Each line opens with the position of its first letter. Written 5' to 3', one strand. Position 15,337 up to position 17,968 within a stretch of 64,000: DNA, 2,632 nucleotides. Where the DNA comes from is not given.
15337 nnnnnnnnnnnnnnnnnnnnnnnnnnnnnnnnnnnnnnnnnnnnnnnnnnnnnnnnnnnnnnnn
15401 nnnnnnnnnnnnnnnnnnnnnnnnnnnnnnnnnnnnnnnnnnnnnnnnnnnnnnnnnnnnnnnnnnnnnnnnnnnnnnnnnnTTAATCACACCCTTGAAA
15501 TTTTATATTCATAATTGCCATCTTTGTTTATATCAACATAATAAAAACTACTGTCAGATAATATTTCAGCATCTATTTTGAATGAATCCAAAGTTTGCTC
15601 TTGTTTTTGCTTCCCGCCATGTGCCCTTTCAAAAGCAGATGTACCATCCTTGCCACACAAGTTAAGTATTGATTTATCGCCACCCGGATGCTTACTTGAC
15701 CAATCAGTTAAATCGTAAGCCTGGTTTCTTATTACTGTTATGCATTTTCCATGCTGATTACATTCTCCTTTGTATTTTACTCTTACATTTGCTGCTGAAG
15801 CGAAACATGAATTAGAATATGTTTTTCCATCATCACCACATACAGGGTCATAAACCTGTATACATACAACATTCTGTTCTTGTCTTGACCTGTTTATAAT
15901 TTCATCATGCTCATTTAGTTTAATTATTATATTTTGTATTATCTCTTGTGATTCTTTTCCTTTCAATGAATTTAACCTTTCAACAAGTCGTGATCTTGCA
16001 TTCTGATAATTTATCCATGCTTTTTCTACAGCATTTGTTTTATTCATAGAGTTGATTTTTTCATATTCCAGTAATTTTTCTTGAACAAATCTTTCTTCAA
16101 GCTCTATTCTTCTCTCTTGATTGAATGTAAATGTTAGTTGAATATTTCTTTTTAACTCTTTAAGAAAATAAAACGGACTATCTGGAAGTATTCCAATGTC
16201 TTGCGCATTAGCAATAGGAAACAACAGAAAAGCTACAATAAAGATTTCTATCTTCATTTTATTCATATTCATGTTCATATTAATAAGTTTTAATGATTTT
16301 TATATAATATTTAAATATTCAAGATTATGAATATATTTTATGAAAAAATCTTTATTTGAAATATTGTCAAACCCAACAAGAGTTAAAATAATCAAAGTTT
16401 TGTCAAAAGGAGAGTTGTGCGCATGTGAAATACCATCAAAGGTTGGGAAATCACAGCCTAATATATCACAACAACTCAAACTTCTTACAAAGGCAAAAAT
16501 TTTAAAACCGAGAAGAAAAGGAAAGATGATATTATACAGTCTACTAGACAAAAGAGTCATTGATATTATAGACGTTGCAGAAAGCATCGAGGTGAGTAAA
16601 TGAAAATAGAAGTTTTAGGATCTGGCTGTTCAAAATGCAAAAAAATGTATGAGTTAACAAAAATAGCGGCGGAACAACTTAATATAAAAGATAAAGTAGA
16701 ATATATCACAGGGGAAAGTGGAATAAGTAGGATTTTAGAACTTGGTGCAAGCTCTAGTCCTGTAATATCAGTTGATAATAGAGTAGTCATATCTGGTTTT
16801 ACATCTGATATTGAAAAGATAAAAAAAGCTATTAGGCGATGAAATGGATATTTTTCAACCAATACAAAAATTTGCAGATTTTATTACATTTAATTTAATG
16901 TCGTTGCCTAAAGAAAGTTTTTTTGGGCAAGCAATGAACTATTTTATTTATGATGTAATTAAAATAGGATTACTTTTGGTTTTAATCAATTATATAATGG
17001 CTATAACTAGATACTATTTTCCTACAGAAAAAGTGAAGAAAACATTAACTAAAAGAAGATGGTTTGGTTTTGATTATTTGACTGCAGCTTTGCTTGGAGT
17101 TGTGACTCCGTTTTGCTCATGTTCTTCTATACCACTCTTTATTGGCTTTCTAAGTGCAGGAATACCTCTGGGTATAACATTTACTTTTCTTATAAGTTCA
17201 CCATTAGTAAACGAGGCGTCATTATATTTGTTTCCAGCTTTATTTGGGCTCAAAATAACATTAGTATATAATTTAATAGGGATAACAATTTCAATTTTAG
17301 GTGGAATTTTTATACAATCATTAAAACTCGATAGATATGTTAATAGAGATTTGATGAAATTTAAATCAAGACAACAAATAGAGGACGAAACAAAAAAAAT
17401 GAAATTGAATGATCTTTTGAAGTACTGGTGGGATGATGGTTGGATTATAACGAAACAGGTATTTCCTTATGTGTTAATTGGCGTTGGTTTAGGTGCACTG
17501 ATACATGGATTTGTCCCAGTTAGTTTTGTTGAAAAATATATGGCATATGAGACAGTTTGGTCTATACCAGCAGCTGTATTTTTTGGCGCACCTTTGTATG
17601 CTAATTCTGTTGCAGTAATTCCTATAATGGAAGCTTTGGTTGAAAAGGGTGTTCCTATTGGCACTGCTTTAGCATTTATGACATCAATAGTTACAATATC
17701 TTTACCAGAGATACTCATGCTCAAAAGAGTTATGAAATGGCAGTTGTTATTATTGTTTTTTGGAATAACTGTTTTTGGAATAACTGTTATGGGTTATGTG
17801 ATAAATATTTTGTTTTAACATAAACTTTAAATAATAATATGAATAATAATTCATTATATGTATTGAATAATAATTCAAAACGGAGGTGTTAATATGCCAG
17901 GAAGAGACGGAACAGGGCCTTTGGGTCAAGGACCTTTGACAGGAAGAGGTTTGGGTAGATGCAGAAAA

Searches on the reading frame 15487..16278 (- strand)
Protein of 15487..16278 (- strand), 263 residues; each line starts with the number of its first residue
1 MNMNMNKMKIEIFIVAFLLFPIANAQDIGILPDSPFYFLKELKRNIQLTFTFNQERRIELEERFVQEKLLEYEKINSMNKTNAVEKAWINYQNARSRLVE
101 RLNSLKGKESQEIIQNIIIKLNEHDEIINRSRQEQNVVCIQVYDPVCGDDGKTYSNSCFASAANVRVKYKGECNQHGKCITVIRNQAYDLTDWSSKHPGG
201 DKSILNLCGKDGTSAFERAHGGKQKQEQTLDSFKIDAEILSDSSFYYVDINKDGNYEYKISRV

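Call 3: search_protein_families(library=pfam, proteins=[window:15487-16278:-], max_evalue=0.1)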
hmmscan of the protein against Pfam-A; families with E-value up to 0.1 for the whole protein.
window:15487-16278:- (263 aa): 4 families
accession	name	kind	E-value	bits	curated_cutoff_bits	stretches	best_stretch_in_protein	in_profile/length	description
PF18915.5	DUF5667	-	2e-13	51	27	1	29-123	1-98/99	Domain of unknown function (DUF5667)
PF00173.33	Cyt-b5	-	4.6e-13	49.4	23.7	1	173-224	8-60/74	Cytochrome b5-like Heme/Steroid binding domain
PF00050.26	Kazal_1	-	6.6e-09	36.1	21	1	134-179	4-49/49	Kazal-type serine protease inhibitor domain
PF07648.20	Kazal_2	-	1.1e-06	29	22.8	1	141-173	9-48/48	Kazal-type serine protease inhibitor domain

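Call 4: search_protein_families(library=ncbifam, proteins=[window:15487-16278:-], max_evalue=0.1)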
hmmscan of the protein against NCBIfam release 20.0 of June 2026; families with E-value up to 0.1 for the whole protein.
window:15487-16278:- (263 aa): 1 family
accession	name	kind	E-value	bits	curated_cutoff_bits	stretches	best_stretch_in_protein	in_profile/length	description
TIGR00805.1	oat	subfamily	0.0078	14.3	280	1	136-180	456-501/639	OAT family organic anion transporter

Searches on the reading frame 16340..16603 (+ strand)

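Call 3: search_protein_families(library=pfam, proteins=[window:16340-16603:+], max_evalue=0.1)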
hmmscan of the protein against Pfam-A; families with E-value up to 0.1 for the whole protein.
window:16340-16603:+ (87 aa): 6 families
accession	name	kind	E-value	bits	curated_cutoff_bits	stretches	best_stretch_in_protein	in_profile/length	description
PF01022.26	HTH_5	-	4e-14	52.6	22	1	11-53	1-43/47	Bacterial regulatory protein, arsR family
PF12840.13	HTH_20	-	8e-07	29.4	27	1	9-57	1-50/51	Helix-turn-helix domain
PF25212.1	HVO_A0114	-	0.015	15.5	27.6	1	4-62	15-73/84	HVO_A0114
PF24038.1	DUF7347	-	0.082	13.6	27.6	0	4-23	3-22/77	Domain of unknown function (DUF7347)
PF17762.8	HTH_ParB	-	0.082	13.5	22.6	0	22-52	17-47/102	ParB HTH domain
PF21538.2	Med15_M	-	0.097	13.3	24.2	0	3-44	40-82/110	ARC105/Med15 mediator subunit central domain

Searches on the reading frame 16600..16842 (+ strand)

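Call 3: search_protein_families(library=pfam, proteins=[window:16600-16842:+], max_evalue=0.1)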
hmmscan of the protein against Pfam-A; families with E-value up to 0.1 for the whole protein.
window:16600-16842:+ (80 aa): 1 family
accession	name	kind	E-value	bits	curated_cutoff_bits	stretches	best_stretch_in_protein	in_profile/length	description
PF13192.12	Thioredoxin_3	-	1.3e-13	51.2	24.8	1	1-78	1-75/76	Thioredoxin domain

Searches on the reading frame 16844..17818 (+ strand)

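Call 3: search_protein_families(library=pfam, proteins=[window:16844-17818:+], max_evalue=0.1)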
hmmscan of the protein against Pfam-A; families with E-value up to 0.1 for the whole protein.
window:16844-17818:+ (324 aa): 2 families
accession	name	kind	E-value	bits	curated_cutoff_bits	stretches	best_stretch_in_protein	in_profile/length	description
PF03773.19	ArsP_1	-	8.2e-60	202.9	32.3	1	27-321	2-293/294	Predicted permease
PF19883.4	DUF6356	-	0.087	13.4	24.4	0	209-229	27-47/64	Family of unknown function (DUF6356)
